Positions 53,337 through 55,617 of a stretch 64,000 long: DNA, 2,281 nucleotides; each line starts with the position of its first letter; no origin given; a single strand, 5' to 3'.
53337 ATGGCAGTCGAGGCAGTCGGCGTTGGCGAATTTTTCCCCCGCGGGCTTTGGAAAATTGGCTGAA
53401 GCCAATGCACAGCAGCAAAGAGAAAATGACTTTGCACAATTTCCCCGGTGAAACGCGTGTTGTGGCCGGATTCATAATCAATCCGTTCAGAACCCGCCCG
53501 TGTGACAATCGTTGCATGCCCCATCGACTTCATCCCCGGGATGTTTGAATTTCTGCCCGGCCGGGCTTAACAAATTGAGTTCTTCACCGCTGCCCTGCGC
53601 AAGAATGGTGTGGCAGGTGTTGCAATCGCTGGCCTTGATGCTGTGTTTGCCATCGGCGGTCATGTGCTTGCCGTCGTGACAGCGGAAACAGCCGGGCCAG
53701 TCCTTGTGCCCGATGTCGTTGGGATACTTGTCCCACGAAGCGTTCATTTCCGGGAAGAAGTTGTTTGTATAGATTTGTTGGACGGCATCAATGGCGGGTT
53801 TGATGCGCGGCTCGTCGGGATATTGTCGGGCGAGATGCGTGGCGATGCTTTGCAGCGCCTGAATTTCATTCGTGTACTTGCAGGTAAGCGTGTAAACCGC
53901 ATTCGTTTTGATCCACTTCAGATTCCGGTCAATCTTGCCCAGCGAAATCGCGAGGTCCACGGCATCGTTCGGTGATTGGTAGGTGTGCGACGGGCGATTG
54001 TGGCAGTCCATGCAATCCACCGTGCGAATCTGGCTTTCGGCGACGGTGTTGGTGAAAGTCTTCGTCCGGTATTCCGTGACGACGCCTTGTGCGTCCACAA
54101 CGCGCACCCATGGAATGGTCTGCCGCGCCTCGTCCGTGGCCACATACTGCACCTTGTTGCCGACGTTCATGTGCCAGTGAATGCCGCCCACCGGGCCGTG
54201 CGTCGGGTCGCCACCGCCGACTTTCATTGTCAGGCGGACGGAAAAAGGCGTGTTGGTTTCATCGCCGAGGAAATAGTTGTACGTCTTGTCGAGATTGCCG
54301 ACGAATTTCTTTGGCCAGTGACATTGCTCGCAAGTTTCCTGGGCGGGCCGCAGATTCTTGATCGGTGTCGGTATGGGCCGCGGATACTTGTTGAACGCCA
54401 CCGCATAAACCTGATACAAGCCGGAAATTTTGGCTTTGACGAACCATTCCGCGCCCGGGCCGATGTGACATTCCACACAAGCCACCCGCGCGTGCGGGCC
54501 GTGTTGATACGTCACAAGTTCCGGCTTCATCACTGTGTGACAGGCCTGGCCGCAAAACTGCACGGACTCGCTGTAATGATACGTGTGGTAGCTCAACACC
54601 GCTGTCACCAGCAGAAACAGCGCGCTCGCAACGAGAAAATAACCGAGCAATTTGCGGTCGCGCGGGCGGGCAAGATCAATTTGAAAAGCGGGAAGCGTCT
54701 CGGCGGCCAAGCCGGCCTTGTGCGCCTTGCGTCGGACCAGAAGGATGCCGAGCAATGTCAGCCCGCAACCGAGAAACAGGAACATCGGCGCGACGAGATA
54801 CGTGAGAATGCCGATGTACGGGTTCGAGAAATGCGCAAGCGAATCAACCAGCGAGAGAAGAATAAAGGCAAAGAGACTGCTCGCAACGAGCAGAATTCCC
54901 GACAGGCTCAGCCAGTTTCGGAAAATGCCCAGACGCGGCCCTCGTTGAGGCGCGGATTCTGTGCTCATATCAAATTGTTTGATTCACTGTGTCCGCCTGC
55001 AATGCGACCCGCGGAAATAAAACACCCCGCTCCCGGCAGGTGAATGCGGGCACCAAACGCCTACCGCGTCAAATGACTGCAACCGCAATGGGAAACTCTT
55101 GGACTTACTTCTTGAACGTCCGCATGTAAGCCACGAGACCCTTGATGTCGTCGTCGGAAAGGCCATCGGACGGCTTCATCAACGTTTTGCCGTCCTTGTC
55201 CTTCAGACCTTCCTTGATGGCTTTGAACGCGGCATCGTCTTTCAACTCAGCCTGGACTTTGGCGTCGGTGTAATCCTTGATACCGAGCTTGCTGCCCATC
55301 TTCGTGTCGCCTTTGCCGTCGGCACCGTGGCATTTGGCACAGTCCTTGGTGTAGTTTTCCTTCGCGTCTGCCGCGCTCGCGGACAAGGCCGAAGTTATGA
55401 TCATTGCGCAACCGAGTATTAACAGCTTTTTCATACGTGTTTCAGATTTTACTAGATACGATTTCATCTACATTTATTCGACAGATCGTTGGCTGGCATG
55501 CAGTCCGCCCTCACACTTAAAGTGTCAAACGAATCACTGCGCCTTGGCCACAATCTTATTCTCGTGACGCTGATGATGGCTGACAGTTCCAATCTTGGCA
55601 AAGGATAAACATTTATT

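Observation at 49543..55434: Geobacter-type inner-membrane quinol-oxidising cytochrome set: two tandem CbcL-like fusions, an ImcH-like 7-haem protein and a monohaem cytochrome c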

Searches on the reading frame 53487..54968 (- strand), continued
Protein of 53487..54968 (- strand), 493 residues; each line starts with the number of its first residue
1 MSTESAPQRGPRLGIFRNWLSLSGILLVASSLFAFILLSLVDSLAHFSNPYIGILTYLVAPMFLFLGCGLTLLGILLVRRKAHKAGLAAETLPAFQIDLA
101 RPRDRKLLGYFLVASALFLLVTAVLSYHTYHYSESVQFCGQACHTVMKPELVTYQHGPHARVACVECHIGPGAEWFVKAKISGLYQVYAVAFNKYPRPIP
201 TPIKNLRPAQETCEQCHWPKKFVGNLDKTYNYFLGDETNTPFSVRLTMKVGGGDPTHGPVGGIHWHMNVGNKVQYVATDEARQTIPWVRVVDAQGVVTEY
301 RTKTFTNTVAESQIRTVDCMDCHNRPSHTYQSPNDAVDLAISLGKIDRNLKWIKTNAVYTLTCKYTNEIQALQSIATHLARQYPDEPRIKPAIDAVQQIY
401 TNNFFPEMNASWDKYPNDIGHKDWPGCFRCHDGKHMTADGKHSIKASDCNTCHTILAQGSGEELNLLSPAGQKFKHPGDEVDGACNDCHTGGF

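Call 64: find_homologous_proteins(query=P0301)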
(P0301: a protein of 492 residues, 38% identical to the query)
Query P0301 (492 aa): 1101 proteins with E <= 0.001 among 8000 candidates; the best 120 are listed.
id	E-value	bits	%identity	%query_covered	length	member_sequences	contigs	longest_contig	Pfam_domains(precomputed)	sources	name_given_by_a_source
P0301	0.0e+0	1153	100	100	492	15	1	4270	PF14537.12,PF03264.20,PF02085.22,PF14522.12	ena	-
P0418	9.6e-266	900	75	100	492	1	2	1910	PF14537.12,PF03264.20,PF02085.22,PF14522.12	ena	-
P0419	3.5e-263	892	75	100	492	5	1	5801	PF14537.12,PF03264.20,PF14522.12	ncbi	-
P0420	1.1e-251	854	73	99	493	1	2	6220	PF14537.12,PF03264.20,PF02085.22,PF14522.12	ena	-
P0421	4.8e-243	826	70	100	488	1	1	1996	PF14537.12,PF03264.20,PF02085.22,PF14522.12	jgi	-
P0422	6.3e-231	786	66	100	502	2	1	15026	PF14537.12,PF03264.20,PF14522.12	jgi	-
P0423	1.4e-226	771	64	100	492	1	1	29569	PF14537.12,PF03264.20,PF14522.12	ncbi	ncbi:MAG: NapC/NirT family cytochrome c [Vicinamibacteria bacterium]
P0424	5.8e-222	756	63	100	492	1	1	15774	PF14537.12,PF03264.20,PF02085.22,PF14522.12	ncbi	ncbi:MAG: NapC/NirT family cytochrome c [Vicinamibacteria bacterium]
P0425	1.1e-216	739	64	95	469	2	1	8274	PF14537.12,PF03264.20,PF02085.22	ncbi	ncbi:MAG: NapC/NirT family cytochrome c, partial [Vicinamibacteria bacterium]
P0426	2.7e-216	737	63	100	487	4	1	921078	PF14537.12,PF03264.20,PF02085.22,PF14522.12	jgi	jgi:nitrate/TMAO reductase-like tetraheme cytochrome c subunit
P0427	1.1e-169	584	52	100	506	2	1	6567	PF14537.12,PF03264.20,PF14522.12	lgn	-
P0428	2.6e-162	559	50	100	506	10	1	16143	PF14537.12,PF03264.20,PF14522.12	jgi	jgi:nitrate/TMAO reductase-like tetraheme cytochrome c subunit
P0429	3.1e-160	552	51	100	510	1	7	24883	PF14537.12,PF03264.20,PF14522.12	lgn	-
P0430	1.3e-157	544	50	99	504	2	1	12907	PF14537.12,PF03264.20,PF14522.12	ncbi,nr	ncbi:MAG: NapC/NirT family cytochrome c [Acidobacteria bacterium]|nr:NapC/NirT family cytochrome c [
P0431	4.7e-156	539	48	99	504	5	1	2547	PF14537.12,PF03264.20,PF14522.12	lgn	-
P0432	5.2e-156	539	48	100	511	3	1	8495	PF03264.20,PF14522.12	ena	-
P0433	1.5e-153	530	48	99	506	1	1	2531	PF14537.12,PF03264.20,PF14522.12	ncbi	-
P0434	1.1e-152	528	49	92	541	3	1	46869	PF03264.20,PF14522.12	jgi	jgi:nitrate/TMAO reductase-like tetraheme cytochrome c subunit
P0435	3.2e-151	523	46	99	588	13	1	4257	PF14537.12,PF03264.20,PF14522.12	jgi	jgi:hypothetical protein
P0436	3.8e-151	522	47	99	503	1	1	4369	PF03264.20,PF14522.12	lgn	-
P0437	1.3e-150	521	48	91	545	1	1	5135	PF14537.12,PF03264.20,PF14522.12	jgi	jgi:nitrate/TMAO reductase-like tetraheme cytochrome c subunit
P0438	1.5e-150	521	47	100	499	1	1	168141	PF14537.12,PF03264.20,PF14522.12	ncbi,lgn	-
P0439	5.7e-149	515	46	98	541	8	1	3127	PF14537.12,PF03264.20,PF14522.12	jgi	-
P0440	1.6e-148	514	46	99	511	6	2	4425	PF14537.12,PF03264.20,PF14522.12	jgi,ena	-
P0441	9.1e-148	511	46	99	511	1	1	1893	PF14537.12,PF03264.20,PF14522.12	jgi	jgi:NapC/NirT cytochrome c family, N-terminal region/Cytochrome c3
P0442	1.6e-147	511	46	100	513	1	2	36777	PF14537.12,PF03264.20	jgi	jgi:hypothetical protein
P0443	7.7e-147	508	45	99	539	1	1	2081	PF14537.12,PF03264.20,PF14522.12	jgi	jgi:nitrate/TMAO reductase-like tetraheme cytochrome c subunit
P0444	1.1e-146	508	46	99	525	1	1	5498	PF14537.12,PF03264.20,PF14522.12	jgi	jgi:NapC/NirT cytochrome c family, N-terminal region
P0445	1.1e-146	508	47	98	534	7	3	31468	PF14537.12,PF03264.20,PF14522.12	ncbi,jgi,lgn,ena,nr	ncbi:MAG TPA: cytochrome c3 family protein [Pyrinomonadaceae bacterium]|nr:cytochrome c3 family prot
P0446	1.4e-146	507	46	99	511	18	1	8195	PF14537.12,PF03264.20,PF14522.12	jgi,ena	-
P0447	1.5e-146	507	46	99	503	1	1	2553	PF14537.12,PF03264.20,PF14522.12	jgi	jgi:hypothetical protein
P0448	5.6e-146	505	46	99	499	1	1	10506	PF14537.12,PF03264.20,PF14522.12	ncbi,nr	ncbi:MAG: NapC/NirT family cytochrome c [candidate division NC10 bacterium]|nr:NapC/NirT family cyto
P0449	6.6e-146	505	46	99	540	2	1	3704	PF14537.12,PF03264.20,PF14522.12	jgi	jgi:hypothetical protein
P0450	3.5e-145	503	46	100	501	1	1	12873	PF14537.12,PF03264.20,PF14522.12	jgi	jgi:hypothetical protein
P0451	5.7e-145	502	44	99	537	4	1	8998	PF14537.12,PF03264.20,PF14522.12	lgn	-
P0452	1.4e-144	501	46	99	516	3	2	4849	PF14537.12,PF03264.20,PF14522.12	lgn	-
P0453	2.0e-144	500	45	99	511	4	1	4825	PF14537.12,PF03264.20,PF02085.22,PF14522.12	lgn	-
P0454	2.3e-144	500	46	99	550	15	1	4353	PF03264.20,PF14522.12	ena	-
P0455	2.4e-144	500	45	98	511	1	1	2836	PF14537.12,PF03264.20,PF14522.12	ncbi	-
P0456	6.8e-144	499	45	99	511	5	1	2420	PF14537.12,PF03264.20,PF14522.12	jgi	-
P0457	7.1e-144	498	45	99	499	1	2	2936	PF14537.12,PF03264.20,PF14522.12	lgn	-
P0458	7.4e-144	498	44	99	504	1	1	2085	PF14537.12,PF03264.20,PF14522.12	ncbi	-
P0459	8.5e-144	498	45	98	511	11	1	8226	PF14537.12,PF03264.20,PF14522.12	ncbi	-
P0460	1.1e-143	498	45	99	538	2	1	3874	PF03264.20,PF14522.12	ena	-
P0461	1.9e-143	497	45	99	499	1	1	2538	PF14537.12,PF03264.20,PF14522.12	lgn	-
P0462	4.1e-143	496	46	98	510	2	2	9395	PF14537.12,PF03264.20,PF14522.12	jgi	jgi:nitrate/TMAO reductase-like tetraheme cytochrome c subunit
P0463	4.8e-143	496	43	99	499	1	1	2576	PF14537.12,PF03264.20,PF14522.12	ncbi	-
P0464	6.1e-143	495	46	98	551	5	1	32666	PF14537.12,PF03264.20,PF14522.12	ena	-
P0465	8.4e-143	495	45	99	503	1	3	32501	PF14537.12,PF03264.20,PF14522.12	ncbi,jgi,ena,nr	ncbi:MAG TPA: NapC/NirT family cytochrome c [Methylomirabilota bacterium]|nr:NapC/NirT family cytoch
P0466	9.1e-143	495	44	99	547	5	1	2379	PF14537.12,PF03264.20,PF14522.12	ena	-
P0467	1.0e-142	495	45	98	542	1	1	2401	PF03264.20,PF14522.12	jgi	jgi:nitrate/TMAO reductase-like tetraheme cytochrome c subunit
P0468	1.3e-142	494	45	99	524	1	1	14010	PF14537.12,PF03264.20,PF14522.12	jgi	jgi:NapC/NirT cytochrome c family, N-terminal region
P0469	1.6e-142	494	46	99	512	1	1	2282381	PF14537.12,PF03264.20,PF14522.12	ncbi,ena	-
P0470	2.0e-142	494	46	98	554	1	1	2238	PF03264.20,PF14522.12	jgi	jgi:nitrate/TMAO reductase-like tetraheme cytochrome c subunit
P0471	5.9e-142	492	44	99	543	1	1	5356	PF03264.20,PF14522.12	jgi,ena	-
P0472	9.4e-142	491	45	98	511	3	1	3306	PF14537.12,PF03264.20,PF14522.12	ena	-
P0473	1.5e-141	491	44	99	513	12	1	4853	PF14537.12,PF03264.20,PF14522.12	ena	-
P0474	2.4e-141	490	44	98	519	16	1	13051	PF03264.20,PF14522.12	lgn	-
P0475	2.5e-141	490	45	99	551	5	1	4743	PF03264.20,PF14522.12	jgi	jgi:hypothetical protein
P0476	3.0e-141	490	44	99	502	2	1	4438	PF03264.20,PF14522.12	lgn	-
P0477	3.2e-141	490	45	99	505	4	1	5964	PF14537.12,PF03264.20,PF14522.12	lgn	-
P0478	3.3e-141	490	44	99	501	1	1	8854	PF14537.12,PF03264.20,PF14522.12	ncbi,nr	ncbi:MAG TPA: NapC/NirT family cytochrome c [Blastocatellia bacterium]|nr:NapC/NirT family cytochrom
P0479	6.3e-141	489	45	98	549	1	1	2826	PF14537.12,PF03264.20,PF14522.12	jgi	jgi:hypothetical protein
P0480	8.9e-141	488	45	99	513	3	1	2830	PF14537.12,PF03264.20,PF14522.12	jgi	-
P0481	8.9e-141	488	45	99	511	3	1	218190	PF14537.12,PF03264.20,PF14522.12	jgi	jgi:nitrate/TMAO reductase-like tetraheme cytochrome c subunit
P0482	9.4e-141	488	46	99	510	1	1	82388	PF14537.12,PF03264.20,PF02085.22,PF14522.12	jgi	jgi:nitrate/TMAO reductase-like tetraheme cytochrome c subunit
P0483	9.5e-141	488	43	99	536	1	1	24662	PF14537.12,PF03264.20,PF14522.12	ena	-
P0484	9.8e-141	488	43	99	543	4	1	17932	PF14537.12,PF03264.20,PF14522.12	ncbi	ncbi:MAG: cytochrome c3 family protein [Pyrinomonadaceae bacterium]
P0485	1.2e-140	488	45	99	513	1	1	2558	PF14537.12,PF03264.20,PF14522.12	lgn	-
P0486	1.4e-140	488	43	99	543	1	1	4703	PF03264.20,PF14522.12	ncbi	ncbi:MAG: cytochrome c3 family protein [Pyrinomonadaceae bacterium]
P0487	1.4e-140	488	44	99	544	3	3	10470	PF14537.12,PF03264.20,PF14522.12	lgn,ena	-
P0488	2.2e-140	487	43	99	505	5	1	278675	PF14537.12,PF03264.20,PF14522.12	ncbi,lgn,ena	-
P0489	2.3e-140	487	42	99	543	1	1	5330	PF14537.12,PF03264.20,PF14522.12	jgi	jgi:NapC/NirT cytochrome c family, N-terminal region/Cytochrome c3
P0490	2.6e-140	487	44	99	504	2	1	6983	PF14537.12,PF03264.20,PF14522.12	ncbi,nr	ncbi:MAG TPA: NapC/NirT family cytochrome c [Blastocatellia bacterium]|nr:NapC/NirT family cytochrom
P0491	3.7e-140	486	45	99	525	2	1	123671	PF03264.20,PF14522.12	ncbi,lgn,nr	ncbi:MAG TPA: NapC/NirT family cytochrome c [Pyrinomonadaceae bacterium]|nr:NapC/NirT family cytochr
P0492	4.3e-140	486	44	99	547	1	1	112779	PF14537.12,PF03264.20,PF14522.12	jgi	jgi:nitrate/TMAO reductase-like tetraheme cytochrome c subunit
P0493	4.7e-140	486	45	99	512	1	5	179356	PF14537.12,PF03264.20,PF14522.12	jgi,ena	-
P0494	4.8e-140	486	46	98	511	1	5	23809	PF14537.12,PF03264.20,PF14522.12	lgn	-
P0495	5.9e-140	486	44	98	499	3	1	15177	PF03264.20,PF14522.12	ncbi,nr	ncbi:MAG: cytochrome C [Deltaproteobacteria bacterium]|nr:cytochrome C [Deltaproteobacteria bacteriu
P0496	6.7e-140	485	44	98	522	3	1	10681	PF14537.12,PF03264.20,PF14522.12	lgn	-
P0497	7.3e-140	485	45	99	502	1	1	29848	PF14537.12,PF03264.20,PF14522.12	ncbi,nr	ncbi:MAG: cytochrome C [Candidatus Rokubacteria bacterium]|nr:cytochrome C [Candidatus Rokubacteria 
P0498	8.3e-140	485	44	98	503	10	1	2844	PF03264.20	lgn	-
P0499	1.1e-139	485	43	99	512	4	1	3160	PF14537.12,PF03264.20,PF14522.12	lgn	-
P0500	1.5e-139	484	45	99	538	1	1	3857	PF03264.20,PF14522.12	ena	-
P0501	1.5e-139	484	44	99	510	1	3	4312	PF14537.12,PF03264.20,PF14522.12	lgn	-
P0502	2.0e-139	484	44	98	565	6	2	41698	PF14537.12,PF03264.20,PF14522.12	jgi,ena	jgi:nitrate/TMAO reductase-like tetraheme cytochrome c subunit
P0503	2.0e-139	484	44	99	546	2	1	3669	PF14537.12,PF03264.20,PF14522.12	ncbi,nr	ncbi:MAG TPA: NapC/NirT family cytochrome c [Pyrinomonadaceae bacterium]|nr:NapC/NirT family cytochr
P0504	2.2e-139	484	43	99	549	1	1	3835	PF14537.12,PF03264.20,PF14522.12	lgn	-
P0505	2.4e-139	484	46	99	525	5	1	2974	PF14537.12,PF03264.20,PF14522.12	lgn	-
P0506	2.8e-139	483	45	99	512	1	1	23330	PF14537.12,PF03264.20,PF14522.12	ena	-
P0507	2.9e-139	483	45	99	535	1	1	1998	PF14537.12,PF03264.20,PF14522.12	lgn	-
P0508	4.7e-139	483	43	99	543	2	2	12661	PF03264.20,PF14522.12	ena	-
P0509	4.7e-139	483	45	99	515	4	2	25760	PF14537.12,PF03264.20,PF14522.12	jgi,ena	-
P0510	5.9e-139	482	45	100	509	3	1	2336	PF14537.12,PF03264.20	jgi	jgi:nitrate/TMAO reductase-like tetraheme cytochrome c subunit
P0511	6.0e-139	482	43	99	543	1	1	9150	PF03264.20,PF14522.12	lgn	-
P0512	6.6e-139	482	42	99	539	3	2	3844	PF14537.12,PF03264.20,PF14522.12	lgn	-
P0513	6.6e-139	482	45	99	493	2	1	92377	PF14537.12,PF03264.20,PF14522.12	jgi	-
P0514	7.0e-139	482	46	99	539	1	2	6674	PF14537.12,PF03264.20,PF14522.12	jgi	jgi:hypothetical protein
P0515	8.7e-139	482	45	99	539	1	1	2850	PF14537.12,PF03264.20,PF14522.12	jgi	jgi:nitrate/TMAO reductase-like tetraheme cytochrome c subunit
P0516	9.8e-139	482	43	99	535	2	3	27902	PF14537.12,PF03264.20,PF14522.12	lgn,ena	-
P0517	1.2e-138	481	45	98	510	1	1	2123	PF14537.12,PF03264.20,PF14522.12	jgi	jgi:hypothetical protein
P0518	1.4e-138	481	43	100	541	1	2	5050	PF14537.12,PF03264.20,PF14522.12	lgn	-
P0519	1.7e-138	481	44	99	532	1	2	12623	PF14537.12,PF03264.20,PF14522.12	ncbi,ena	-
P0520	2.3e-138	480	43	99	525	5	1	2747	PF03264.20,PF14522.12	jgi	jgi:nitrate/TMAO reductase-like tetraheme cytochrome c subunit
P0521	2.4e-138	480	44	100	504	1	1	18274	PF14537.12,PF03264.20,PF14522.12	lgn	-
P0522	2.5e-138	480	45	99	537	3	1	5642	PF14537.12,PF03264.20,PF14522.12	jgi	jgi:hypothetical protein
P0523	3.0e-138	480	45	99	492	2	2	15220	PF03264.20,PF14522.12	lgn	-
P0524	3.0e-138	480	44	99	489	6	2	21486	PF14537.12,PF03264.20,PF14522.12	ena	-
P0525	3.2e-138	480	43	99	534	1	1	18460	PF03264.20,PF14522.12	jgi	jgi:hypothetical protein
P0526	3.2e-138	480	46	98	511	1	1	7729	PF14537.12,PF03264.20,PF14522.12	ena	-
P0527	3.5e-138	480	44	99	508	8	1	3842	PF14537.12,PF03264.20,PF14522.12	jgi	jgi:nitrate/TMAO reductase-like tetraheme cytochrome c subunit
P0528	3.6e-138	480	44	99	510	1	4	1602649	PF14537.12,PF03264.20,PF14522.12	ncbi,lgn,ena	ncbi:MAG: NapC/NirT family cytochrome c [Candidatus Acidiferrum sp.]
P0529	3.6e-138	480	44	99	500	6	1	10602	PF14537.12,PF03264.20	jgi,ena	-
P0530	4.2e-138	479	43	99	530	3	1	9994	PF14537.12,PF03264.20,PF02085.22,PF14522.12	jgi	jgi:hypothetical protein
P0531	4.4e-138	479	43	98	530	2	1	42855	PF14537.12,PF03264.20,PF14522.12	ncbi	-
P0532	6.1e-138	479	43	99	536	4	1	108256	PF14537.12,PF03264.20,PF14522.12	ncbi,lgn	ncbi:MAG: NapC/NirT family cytochrome c [Acidobacteriota bacterium]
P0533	6.7e-138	479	44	98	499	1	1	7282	PF14537.12,PF03264.20,PF14522.12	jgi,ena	-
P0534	1.0e-137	478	44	99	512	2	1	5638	PF14537.12,PF03264.20,PF14522.12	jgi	-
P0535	1.1e-137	478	45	99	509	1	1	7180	PF14537.12,PF03264.20,PF02085.22,PF14522.12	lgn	-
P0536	1.3e-137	478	44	99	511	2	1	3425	PF14537.12,PF03264.20,PF14522.12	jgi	jgi:nitrate/TMAO reductase-like tetraheme cytochrome c subunit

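Call 67: list_cluster_members(proteins=[P0001, P0121, P0122, P0161, P0100])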
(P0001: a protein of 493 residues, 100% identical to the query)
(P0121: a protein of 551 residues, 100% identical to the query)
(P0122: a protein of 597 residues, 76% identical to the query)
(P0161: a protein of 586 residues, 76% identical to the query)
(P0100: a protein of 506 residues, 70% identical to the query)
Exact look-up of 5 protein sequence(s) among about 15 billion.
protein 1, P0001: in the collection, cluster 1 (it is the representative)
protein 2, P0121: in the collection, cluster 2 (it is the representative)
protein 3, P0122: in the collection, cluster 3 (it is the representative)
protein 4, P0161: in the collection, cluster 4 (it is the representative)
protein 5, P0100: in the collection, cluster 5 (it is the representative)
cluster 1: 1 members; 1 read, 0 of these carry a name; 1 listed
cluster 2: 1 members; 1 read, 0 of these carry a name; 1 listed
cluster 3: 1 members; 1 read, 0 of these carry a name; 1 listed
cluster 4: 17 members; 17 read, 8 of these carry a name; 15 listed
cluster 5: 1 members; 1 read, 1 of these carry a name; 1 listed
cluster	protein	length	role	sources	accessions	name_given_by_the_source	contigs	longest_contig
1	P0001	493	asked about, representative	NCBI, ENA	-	-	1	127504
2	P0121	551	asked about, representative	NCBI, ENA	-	-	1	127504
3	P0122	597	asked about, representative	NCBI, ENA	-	-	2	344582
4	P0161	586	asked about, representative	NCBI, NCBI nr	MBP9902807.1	MAG: cytochrome b/b6 domain-containing protein [Verrucomicrobia bacterium] | cytochrome b/b6 domain-containing protein [Verrucomicrobiota bacterium]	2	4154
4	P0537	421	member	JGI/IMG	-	formate dehydrogenase gamma subunit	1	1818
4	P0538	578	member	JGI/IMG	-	formate dehydrogenase gamma subunit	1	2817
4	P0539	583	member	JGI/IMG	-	formate dehydrogenase gamma subunit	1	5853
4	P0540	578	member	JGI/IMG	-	formate dehydrogenase gamma subunit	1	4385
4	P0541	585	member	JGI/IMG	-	formate dehydrogenase gamma subunit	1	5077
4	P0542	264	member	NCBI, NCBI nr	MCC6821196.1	MAG: hypothetical protein IT579_10735, partial [Verrucomicrobia subdivision 3 bacterium] | hypothetical protein [Limisphaerales bacterium]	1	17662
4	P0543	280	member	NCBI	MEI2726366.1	MAG: hypothetical protein V9H26_23480 [Verrucomicrobiota bacterium]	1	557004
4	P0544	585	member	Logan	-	-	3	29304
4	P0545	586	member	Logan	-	-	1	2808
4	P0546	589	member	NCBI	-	-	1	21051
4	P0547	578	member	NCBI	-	-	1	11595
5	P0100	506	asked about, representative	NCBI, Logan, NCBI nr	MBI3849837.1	MAG: NapC/NirT family cytochrome c [Verrucomicrobia bacterium] | NapC/NirT family cytochrome c [Verrucomicrobiota bacterium]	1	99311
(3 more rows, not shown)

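Call 92: search_protein_families(library=pfam, proteins=[L039:14660-17908:+, L039:11448-13646:+, L039:9929-11473:+, L039:18072-19112:+, L039:19087-20727:+], max_evalue=0.00001)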
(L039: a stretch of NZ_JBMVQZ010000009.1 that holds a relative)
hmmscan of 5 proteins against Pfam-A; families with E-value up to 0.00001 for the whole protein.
L039:14660-17908:+ (1082 aa): 4 families
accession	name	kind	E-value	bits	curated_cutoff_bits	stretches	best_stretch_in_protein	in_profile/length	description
PF13385.13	Laminin_G_3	-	8e-18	65.5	27.6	1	524-671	16-151/151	Concanavalin A-like lectin/glucanases superfamily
PF13927.12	Ig_3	-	2.2e-07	31.7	30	1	362-431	1-78/78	Immunoglobulin domain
PF07679.22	I-set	-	4e-07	30.4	23.7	1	373-440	10-86/90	Immunoglobulin I-set domain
PF13895.12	Ig_2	-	4.3e-06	27.3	27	0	367-443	4-77/79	Immunoglobulin domain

L039:11448-13646:+ (732 aa): 3 families
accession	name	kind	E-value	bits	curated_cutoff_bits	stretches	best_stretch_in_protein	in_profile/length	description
PF14522.11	Cytochrome_C7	-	5.1e-15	55.5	24.8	0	218-283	14-67/67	Cytochrome c7 and related cytochrome c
PF14537.11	Cytochrom_c3_2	-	1e-10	42.4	25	0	94-181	6-79/79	Cytochrome c3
PF01292.26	Ni_hydr_CYTB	-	1.5e-06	28.5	30.1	0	450-641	1-155/179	Prokaryotic cytochrome b561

L039:9929-11473:+ (514 aa): 2 families
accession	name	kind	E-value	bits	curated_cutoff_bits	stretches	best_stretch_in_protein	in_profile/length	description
PF03264.19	Cytochrom_NNT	-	3.2e-11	43.7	24.1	1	119-202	14-99/174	NapC/NirT cytochrome c family, N-terminal region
PF14537.11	Cytochrom_c3_2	-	3.3e-06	27.9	25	0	448-511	8-65/79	Cytochrome c3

L039:18072-19112:+ (346 aa): 1 family
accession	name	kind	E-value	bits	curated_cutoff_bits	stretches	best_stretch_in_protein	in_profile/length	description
PF06439.18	3keto-disac_hyd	-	2.9e-42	145.3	26.8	1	168-341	3-186/187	3-keto-disaccharide hydrolase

L039:19087-20727:+ (546 aa): 1 family
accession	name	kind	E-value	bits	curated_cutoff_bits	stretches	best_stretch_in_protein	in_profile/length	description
PF02321.23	OEP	-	6.4e-32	111.3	22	2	339-512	11-186/187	Outer membrane efflux protein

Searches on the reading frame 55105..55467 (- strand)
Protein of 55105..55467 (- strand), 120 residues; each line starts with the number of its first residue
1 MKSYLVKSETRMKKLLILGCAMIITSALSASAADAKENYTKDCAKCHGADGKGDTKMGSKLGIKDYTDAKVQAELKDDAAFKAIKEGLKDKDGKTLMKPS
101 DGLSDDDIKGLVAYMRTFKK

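Call 3: search_protein_families(library=pfam, proteins=[window:55105-55467:-], max_evalue=0.01)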
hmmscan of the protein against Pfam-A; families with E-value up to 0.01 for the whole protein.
window:55105-55467:- (120 aa): 2 families
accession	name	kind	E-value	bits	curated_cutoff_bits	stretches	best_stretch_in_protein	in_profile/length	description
PF00034.26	Cytochrom_C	-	1.7e-12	48.9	21.3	1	33-117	2-88/90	Cytochrome c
PF13442.11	Cytochrome_CBB3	-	1.1e-10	42.1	27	1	31-115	2-68/68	Cytochrome C oxidase, cbb3-type, subunit III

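Call 4: search_protein_families(library=ncbifam, proteins=[window:55105-55467:-], max_evalue=0.01)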
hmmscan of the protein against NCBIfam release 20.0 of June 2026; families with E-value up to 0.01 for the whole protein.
window:55105-55467:- (120 aa): 8 families
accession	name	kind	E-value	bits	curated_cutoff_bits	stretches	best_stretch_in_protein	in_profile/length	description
NF011054.0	PRK14486.1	equivalog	1.3e-09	38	447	1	30-119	213-291/294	putative bifunctional cbb3-type cytochrome c oxidase subunit II/cytochrome c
TIGR00782.1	ccoP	equivalog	5.9e-05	22.5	179.95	1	32-116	107-279/285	cytochrome-c oxidase, cbb3-type subunit III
TIGR03872.1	cytochrome_MoxG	equivalog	0.00079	19.6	147.8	1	33-119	45-122/133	cytochrome c(L), periplasmic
NF050122.1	bc1_QcrC_actin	exception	0.0011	18.3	200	1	29-63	38-72/253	cytochrome bc1 complex diheme cytochrome c subunit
NF045930.1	Cytc6PetJCyano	equivalog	0.0017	18.2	135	1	17-114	13-101/110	cytochrome c6 PetJ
NF045774.1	cytochro_C551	exception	0.0029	17.5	118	1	29-61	36-66/110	cytochrome c551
NF045773.1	cytochro_C550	exception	0.0044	17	125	1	30-70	47-87/118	cytochrome c550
TIGR04494.1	c550_PedF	equivalog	0.0047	16.8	122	1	36-117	55-129/133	cytochrome c-550 PedF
